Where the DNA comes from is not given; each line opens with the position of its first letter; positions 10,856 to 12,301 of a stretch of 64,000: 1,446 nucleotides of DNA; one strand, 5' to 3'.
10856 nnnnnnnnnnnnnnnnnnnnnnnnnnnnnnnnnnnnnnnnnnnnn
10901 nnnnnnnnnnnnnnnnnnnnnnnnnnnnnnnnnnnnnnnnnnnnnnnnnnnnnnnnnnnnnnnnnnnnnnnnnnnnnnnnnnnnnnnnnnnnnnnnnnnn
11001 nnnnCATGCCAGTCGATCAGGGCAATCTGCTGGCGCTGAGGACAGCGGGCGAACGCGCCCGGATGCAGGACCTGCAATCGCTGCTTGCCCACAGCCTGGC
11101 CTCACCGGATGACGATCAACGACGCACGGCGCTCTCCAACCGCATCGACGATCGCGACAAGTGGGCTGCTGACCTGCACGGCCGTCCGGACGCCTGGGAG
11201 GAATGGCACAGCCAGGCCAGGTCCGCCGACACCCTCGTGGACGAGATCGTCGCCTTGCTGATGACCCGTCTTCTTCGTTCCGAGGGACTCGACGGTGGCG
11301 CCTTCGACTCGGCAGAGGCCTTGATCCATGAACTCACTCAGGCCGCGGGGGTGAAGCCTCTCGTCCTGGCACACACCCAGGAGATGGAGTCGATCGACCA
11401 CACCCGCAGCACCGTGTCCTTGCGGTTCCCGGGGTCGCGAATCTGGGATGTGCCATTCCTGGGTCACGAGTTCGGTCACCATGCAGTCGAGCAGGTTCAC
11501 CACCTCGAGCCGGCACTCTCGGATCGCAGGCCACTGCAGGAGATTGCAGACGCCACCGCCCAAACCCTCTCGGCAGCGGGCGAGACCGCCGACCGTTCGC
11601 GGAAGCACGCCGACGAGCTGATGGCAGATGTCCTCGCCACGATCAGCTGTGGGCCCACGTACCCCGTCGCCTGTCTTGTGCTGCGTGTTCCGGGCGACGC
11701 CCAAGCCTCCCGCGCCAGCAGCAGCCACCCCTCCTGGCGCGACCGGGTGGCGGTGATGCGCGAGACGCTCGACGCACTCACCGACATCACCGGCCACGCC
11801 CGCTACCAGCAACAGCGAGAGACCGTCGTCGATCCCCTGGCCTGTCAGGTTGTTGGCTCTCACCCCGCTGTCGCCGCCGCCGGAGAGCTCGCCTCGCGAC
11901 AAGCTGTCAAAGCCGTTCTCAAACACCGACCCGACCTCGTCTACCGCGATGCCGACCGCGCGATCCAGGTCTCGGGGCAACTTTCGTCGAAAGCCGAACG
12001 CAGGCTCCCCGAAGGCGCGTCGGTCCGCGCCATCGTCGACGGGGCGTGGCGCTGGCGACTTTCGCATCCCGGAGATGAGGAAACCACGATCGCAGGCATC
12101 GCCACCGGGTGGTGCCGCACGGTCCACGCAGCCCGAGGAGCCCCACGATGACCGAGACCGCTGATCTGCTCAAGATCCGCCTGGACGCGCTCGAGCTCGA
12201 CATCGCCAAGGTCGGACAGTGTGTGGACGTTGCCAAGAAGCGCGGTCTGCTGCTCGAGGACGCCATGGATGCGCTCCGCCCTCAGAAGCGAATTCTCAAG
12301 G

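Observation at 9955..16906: Translationally coupled four-gene operon with no recognisable family: tail-anchored protein, HExxH zincin, dead paralogue and giant TPR protein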

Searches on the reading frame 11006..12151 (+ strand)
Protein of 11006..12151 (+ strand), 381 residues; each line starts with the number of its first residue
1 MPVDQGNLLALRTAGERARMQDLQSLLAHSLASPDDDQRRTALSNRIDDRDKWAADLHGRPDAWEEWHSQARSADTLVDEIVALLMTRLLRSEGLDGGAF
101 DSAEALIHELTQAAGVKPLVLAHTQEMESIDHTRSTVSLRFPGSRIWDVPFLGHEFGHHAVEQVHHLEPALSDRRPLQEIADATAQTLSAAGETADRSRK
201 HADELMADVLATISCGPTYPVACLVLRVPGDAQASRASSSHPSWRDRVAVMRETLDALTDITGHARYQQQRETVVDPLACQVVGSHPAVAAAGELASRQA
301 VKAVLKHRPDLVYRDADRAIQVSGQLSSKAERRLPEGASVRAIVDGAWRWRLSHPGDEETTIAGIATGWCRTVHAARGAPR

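Call 5: search_protein_families(library=pfam, proteins=[window:11006-12151:+], max_evalue=0.1)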
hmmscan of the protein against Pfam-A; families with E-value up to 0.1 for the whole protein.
window:11006-12151:+ (381 aa): 0 families

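Call 6: search_protein_families(library=ncbifam, proteins=[window:11006-12151:+], max_evalue=0.1)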
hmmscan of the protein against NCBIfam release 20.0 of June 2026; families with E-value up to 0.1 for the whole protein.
window:11006-12151:+ (381 aa): 0 families

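Call 7: search_protein_families(library=padloc, proteins=[window:11006-12151:+], max_evalue=0.1)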
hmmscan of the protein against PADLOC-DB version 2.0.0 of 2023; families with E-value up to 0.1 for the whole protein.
window:11006-12151:+ (381 aa): 0 families

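Call 8: search_solved_structures(query=window:11006-12151:+, max_evalue=10)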
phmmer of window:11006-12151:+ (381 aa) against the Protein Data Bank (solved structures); distinct sequences matched with E-value up to 10: 3.
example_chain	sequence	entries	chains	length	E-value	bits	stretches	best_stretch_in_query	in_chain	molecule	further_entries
7aoi_BJ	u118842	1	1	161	0.14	14.7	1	158-234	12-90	mL76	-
7nwg_a2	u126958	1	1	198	0.96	11.9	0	285-317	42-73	ribosomal protein eS25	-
9otb_A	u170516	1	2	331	1.7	11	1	252-318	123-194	Dioxygenase swnH2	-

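Call 10: find_homologous_proteins(query=window:11006-12151:+)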
Query window:11006-12151:+ (381 aa): 28 proteins with E <= 0.001 among 8000 candidates.
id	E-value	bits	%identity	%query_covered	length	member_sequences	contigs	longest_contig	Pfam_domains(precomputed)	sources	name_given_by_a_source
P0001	1.5e-247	839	100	100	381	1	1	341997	-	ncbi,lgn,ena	-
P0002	5.1e-150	518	64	97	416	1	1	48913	-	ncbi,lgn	-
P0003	1.2e-142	494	61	99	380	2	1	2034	-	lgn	-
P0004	5.2e-135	469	60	98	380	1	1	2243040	-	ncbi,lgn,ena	-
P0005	1.4e-122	428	55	97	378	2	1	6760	-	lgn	-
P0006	3.9e-116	406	53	95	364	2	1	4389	-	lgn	-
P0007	2.5e-113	397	51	99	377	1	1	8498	-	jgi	jgi:hypothetical protein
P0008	5.7e-113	396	51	98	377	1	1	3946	-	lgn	-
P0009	4.6e-112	393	52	97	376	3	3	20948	-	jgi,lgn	jgi:hypothetical protein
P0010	9.7e-111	389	52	95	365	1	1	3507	-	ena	-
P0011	6.4e-109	383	49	98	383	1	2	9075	-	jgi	jgi:hypothetical protein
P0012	1.3e-106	375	49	97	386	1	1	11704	-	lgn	-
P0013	4.9e-103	363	50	92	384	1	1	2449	-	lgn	-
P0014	8.1e-103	363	49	96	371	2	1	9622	-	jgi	jgi:hypothetical protein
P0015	1.3e-101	359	50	91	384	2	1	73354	-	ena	-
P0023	1.6e-92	329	45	98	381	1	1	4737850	-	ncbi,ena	-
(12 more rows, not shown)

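Call 12: find_encoding_contigs(protein=P0023, flank=10000, max_places=3)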
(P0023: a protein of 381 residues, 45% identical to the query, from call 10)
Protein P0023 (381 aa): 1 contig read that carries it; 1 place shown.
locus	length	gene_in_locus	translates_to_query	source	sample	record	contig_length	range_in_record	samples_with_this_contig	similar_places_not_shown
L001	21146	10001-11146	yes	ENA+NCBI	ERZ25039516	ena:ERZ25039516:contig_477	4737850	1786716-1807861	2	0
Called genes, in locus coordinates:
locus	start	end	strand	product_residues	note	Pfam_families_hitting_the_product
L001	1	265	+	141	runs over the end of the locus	PF01467:CTP_transf_like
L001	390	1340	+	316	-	PF00135:COesterase, PF20434:BD-FAE, PF07859:Abhydrolase_3, PF00326:Peptidase_S9 (weak)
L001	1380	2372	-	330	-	PF00248:Aldo_ket_red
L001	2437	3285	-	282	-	PF04951:Peptidase_M55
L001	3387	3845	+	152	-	PF18029:Glyoxalase_6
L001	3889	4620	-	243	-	PF03575:Peptidase_S51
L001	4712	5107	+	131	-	PF00903:Glyoxalase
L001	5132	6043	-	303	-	PF01263:Aldose_epim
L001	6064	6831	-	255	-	PF00106:adh_short, PF08659:KR, PF23441:SDR (weak), PF13561:adh_short_C2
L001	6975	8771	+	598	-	PF19291:TREH_N, PF00723:Glyco_hydro_15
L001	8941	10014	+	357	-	-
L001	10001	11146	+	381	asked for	-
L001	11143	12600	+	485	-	-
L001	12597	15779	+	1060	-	PF13428:TPR_14 (faint), PF25062:ARM_TT21_N (faint), PF23914:TPR_CcmH_CycH (faint), PF07719:TPR_2 (faint), PF12895:ANAPC3 (faint), PF13371:TPR_9, PF13432:TPR_16 (weak), PF14559:TPR_19 (weak), +8 more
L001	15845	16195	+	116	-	PF03551:PadR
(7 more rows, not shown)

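Call 14: find_related_loci(query=A1, collection=genome_contigs, flank=10000)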
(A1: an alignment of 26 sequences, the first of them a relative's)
Query A1 (381 aa) in genome_contigs; peptide patterns used: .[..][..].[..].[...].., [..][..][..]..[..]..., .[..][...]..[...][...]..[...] (x = any residue, [..] = any of these).
308 stretches matched a pattern; 8 encode a relative of the query (tblastn E <= 1e-3); 8 distinct loci.
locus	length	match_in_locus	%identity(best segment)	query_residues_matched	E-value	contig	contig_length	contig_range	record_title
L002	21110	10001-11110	64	3-371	6e-151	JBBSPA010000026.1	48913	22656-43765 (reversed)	MAG: Propionibacteriales bacterium isolate LS6_sbin.44 LS6_sbin.44_K_1650314_L_48913_cov_15.0000, whole genome shotgun s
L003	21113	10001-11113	60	7-378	2e-140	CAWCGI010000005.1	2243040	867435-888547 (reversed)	MAG: uncultured Actinomycetota bacterium isolate MFD01275.bin.1.261 genome assembly, contig: contig_2010, whole genome s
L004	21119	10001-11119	45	4-378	5e-98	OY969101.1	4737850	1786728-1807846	MAG: uncultured Actinomycetota bacterium isolate MFD04212.bin.c.6 genome assembly, chromosome: 1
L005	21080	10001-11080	46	1-373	1e-93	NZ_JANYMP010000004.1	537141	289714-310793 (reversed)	Umezawaea endophytica strain DSM 103496 DSM103496_AS2_SC04, whole genome shotgun sequence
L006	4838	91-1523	52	77-371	3e-40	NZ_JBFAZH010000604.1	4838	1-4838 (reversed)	Actinoplanes sp. NPDC051633 NPDC051633_53_B8.ctg-0613, whole genome shotgun sequence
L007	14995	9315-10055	36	119-354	4e-38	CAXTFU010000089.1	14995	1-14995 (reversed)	MAG TPA_asm: uncultured bacterium isolate private_T1887_metawrap_bin.10 genome assembly, contig: private_T1887_metawrap_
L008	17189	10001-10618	26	48-262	7e-12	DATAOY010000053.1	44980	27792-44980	MAG TPA_asm: Nocardioides sp. isolate SMAG_U7057 k141_1380239, whole genome shotgun sequence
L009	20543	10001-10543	24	62-264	1e-10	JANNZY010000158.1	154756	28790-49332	MAG: Actinomycetes bacterium isolate VAR_18_metabat_70 VAR_18_k141_2454863, whole genome shotgun sequence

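Call 19: find_encoding_contigs(protein=P0001, flank=10000, max_places=3)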
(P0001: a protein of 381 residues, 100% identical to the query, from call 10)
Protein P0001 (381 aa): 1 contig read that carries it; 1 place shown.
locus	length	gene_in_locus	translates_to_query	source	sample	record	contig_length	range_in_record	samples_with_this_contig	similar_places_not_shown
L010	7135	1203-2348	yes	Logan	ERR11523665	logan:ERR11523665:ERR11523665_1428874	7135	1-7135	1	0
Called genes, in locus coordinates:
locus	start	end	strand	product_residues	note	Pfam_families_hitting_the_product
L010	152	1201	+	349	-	-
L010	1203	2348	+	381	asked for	-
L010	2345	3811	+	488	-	-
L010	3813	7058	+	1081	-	PF13428:TPR_14 (faint), PF13174:TPR_6 (faint), PF23914:TPR_CcmH_CycH (faint), PF07719:TPR_2 (faint), PF13432:TPR_16, PF14559:TPR_19, PF13432:TPR_16 (weak), PF14559:TPR_19 (weak), +11 more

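Call 22: predict_structure(alignment_id=A1)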
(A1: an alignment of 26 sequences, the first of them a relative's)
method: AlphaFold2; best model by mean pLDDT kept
length: 381 residues; sequences in the alignment: 26
mean_pLDDT: 92.5   pTM: 0.87
mean pLDDT of the five models: 92.5, 91.2, 90.7, 89.4, 89.4
residues with pLDDT >= 90: 280; 70-90: 94; 50-70: 7; < 50: 0
segments of 3 or more residues with pLDDT < 50: none
pLDDT, mean of each block of 10 residues (from residue 1): 82 91 92 84 94 92 92 85 87 87 95 93 80 79 89 97 96 97 98 97 99 98 92 93 98 99 97 96 94 99 98 97 93 94 97 86 95 86 60
secondary structure, 60 per line:
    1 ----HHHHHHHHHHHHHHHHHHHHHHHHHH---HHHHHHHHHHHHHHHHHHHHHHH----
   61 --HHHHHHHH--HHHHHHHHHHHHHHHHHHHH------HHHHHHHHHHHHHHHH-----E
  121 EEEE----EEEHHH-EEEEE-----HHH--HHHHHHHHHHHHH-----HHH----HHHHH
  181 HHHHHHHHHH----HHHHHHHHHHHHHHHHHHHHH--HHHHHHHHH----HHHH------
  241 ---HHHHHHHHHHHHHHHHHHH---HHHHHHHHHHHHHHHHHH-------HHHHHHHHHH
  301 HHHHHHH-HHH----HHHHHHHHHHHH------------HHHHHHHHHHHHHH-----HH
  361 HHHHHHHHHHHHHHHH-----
elements in order: H5-30 H34-56 H63-70 H73-92 H99-114 E120-124 E129-131 E136-140 H151-163 H176-190 H195-215 H218-226 H231-234 H244-262 H266-283 H291-307 H316-327 H340-353 H359-376

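Call 25: fold_search(model_id=the predicted structure, library=pdb)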
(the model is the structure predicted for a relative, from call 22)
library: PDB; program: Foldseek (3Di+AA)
matches with E <= 10: 118; with E <= 0.001: 0
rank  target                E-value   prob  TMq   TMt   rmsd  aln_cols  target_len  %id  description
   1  9qam_A                9.9e-02  0.20  0.17  0.12  24.1       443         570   12  Human angiotensin-1 converting enzyme C-domain in complex with ciprofloxacin (released 2025-11-12)
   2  6zpq_A                1.9e-01  0.30  0.19  0.14  18.7       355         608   14  Crystal structure of the open conformation of Angiotensin-1 converting enzyme N-domain. (released 2020-10-28)
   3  7q4c_A                1.9e-01  0.12  0.12  0.09  21.0       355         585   13  Local refinement structure of the C-domain of full-length, monomeric, soluble somatic angiotensin I-converting enzyme (released 2022-07-20)
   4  7dmu_A                2.6e-01  0.16  0.16  0.11  18.9       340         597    9  Structure of SARS-CoV-2 spike receptor-binding domain complexed with high affinity ACE2 mutant 3N39 (released 2020-12-23)
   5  8zuf_A                3.2e-01  0.20  0.18  0.13  18.1       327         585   10  Cryo-EM structure of P.nat ACE2 mutant in complex with MOW15-22 RBD (released 2025-02-12)
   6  7dmu_C                3.3e-01  0.16  0.17  0.12  18.9       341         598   10  Structure of SARS-CoV-2 spike receptor-binding domain complexed with high affinity ACE2 mutant 3N39 (released 2020-12-23)
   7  7wsk_A                4.3e-01  0.15  0.20  0.14  25.0       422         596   10  Crystal structure of SARS-CoV-2 Omicron spike receptor-binding domain in complex with civet ACE2 (released 2022-06-08)
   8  7dhx_A                4.3e-01  0.08  0.14  0.10  25.8       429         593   13  Crystal structure of SARS-CoV-2 RBD binding to pangolin ACE2 (released 2021-09-29)
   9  7tn0_E                4.5e-01  0.16  0.18  0.13  18.3       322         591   11  SARS-CoV-2 Omicron RBD in complex with human ACE2 and S304 Fab and S309 Fab (released 2022-02-02)
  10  7e7e_A                4.9e-01  0.12  0.16  0.12  18.5       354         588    9  The co-crystal structure of ACE2 with Fab (released 2021-07-14)
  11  9clx_B                5.1e-01  0.13  0.17  0.07  18.8       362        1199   11  Angiotensin I converting enzyme full-length dimer (released 2025-06-18)
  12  4bwe_A                8.8e-01  0.03  0.09  0.09  30.1       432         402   15  Crystal structure of C-terminally truncated glypican-1 after controlled dehydration to 86 percent relative humidity (released 2013-12-18)
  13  9ko7_B                9.6e-01  0.10  0.17  0.12  18.8       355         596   12  Crystal structure of chicken ACE2 (released 2025-11-26)
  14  7xyo_B                1.7e+00  0.10  0.16  0.13  16.0       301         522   11  Crystal Structure of a M61 aminopeptidase family member from Myxococcus fulvus (released 2023-06-07)
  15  7z5u                  1.8e+00  0.14  0.21  0.21  14.1       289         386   11  Crystal structure of the peptidase domain of collagenase G from Clostridium histolyticum in complex with a hydroxamate-b (released 2022-11-09)
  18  9eri_D                2.0e+00  0.08  0.17  0.19  16.8       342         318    9  Cryo-EM structure of sodium pumping Rnf complex from Acetobacterium woodii bound to NADH (released 2025-03-05)
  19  9esf_D                2.3e+00  0.04  0.11  0.13  24.1       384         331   12  Holo IDO with a bound inhibitor (released 2025-03-05)
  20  9j33_A                2.5e+00  0.05  0.10  0.10  18.6       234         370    9  Fe2+/pterin-dependent,SnPolE-F140A (released 2025-10-08)
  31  9esf_A                3.4e+00  0.03  0.11  0.13  24.3       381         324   11  Holo IDO with a bound inhibitor (released 2025-03-05)
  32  8y5w_A                3.4e+00  0.03  0.15  0.13  17.6       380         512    8  human NaS1 intermediate state 2 (released 2025-01-22)
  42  9j2r_A                4.3e+00  0.04  0.10  0.10  19.2       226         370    8  Fe2+/pterin-dependent,SnPolE-L-ile complex,Y157A mutation (released 2025-10-08)
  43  9esf_B                4.5e+00  0.02  0.11  0.13  24.1       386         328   11  Holo IDO with a bound inhibitor (released 2025-03-05)
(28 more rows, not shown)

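Call 37: search_protein_representatives(alignment_id=A1)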
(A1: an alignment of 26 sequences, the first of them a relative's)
Query: 26 sequences, 379 profile positions. Proteins with E-value up to 0.001 (for the whole library): 1105; up to 1e-10: 645; up to 1e-30: 61. The best 150 are listed.
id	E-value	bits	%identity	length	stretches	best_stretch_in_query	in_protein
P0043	4.0e-154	530.0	-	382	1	1-376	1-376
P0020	2.4e-152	524.2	-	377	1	1-377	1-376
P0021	4.0e-150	516.8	-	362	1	21-377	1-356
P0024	8.7e-144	496.0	-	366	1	1-378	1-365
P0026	2.5e-140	484.6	-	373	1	12-378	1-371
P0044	2.9e-140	484.4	-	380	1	1-378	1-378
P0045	9.5e-137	472.8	-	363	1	1-374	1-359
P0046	9.7e-129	446.4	-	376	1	1-375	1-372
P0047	8.6e-125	433.4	-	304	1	1-289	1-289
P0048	2.9e-120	418.5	-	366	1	1-376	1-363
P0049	9.7e-114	397.1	-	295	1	84-375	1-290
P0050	1.5e-111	389.8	-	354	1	21-362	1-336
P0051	2.2e-100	353.1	-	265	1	120-378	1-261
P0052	9.7e-78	278.6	-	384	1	4-372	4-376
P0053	7.3e-73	262.5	-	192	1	12-203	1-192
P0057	7.7e-66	239.4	-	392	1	8-376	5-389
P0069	6.0e-49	183.8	-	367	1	1-373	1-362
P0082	3.0e-37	145.3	-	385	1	20-374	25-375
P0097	3.5e-31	125.3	-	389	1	22-374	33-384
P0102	3.3e-30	122.1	-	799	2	76-270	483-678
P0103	5.9e-30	121.3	-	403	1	10-366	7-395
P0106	1.1e-29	120.4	-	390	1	58-358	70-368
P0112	5.0e-29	118.3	-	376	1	45-369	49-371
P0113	6.9e-29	117.8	-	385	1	27-374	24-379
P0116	1.4e-28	116.8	-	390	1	41-378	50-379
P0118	1.7e-28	116.5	-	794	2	8-263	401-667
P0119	3.2e-28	115.6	-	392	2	46-260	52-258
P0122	3.7e-28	115.4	-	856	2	74-281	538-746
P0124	6.3e-28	114.6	-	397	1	38-374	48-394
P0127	1.3e-27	113.6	-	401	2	41-263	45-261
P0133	3.2e-27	112.3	-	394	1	60-375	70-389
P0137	1.2e-26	110.4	-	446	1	12-374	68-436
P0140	1.8e-26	109.8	-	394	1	44-375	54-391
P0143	2.3e-26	109.5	-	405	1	47-375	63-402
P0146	2.5e-26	109.4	-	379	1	56-356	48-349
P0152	4.5e-26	108.5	-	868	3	89-259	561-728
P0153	5.1e-26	108.4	-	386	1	43-374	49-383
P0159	1.1e-25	107.3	-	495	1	11-359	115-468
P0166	2.9e-25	105.9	-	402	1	41-376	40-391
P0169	4.1e-25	105.4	-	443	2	40-268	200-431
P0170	4.2e-25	105.3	-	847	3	5-278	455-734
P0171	5.0e-25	105.1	-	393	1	31-376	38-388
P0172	5.8e-25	104.9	-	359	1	52-371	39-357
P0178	1.0e-24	104.0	-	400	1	28-375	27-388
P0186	2.0e-24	103.1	-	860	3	60-296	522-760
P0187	2.1e-24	103.0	-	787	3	73-268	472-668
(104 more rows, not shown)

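Call 40: search_protein_families(library=pfam, alignment_id=A3, max_evalue=0.01)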
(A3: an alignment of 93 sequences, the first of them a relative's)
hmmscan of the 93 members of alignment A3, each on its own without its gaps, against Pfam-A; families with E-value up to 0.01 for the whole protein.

A. member 1, P0001 (381 aa): 0 families

B. families by the number of members that match (of 93 scanned): 5 families
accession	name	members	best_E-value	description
PF07737.17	ATLF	1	9.7e-05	Anthrax toxin lethal factor, N- and C-terminal domain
PF16699.10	CSTF1_dimer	1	0.0052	Cleavage stimulation factor subunit 1, dimerisation domain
PF22733.1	NNH1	1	0.0081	NACHT N-terminal Helical domain 1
PF22230.1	Csx1_CARF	1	0.0086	CRISPR system endoribonuclease Csx1, CARF domain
PF21173.2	DksA-like_N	1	0.0089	DnaK suppressor protein-like, N-terminal domain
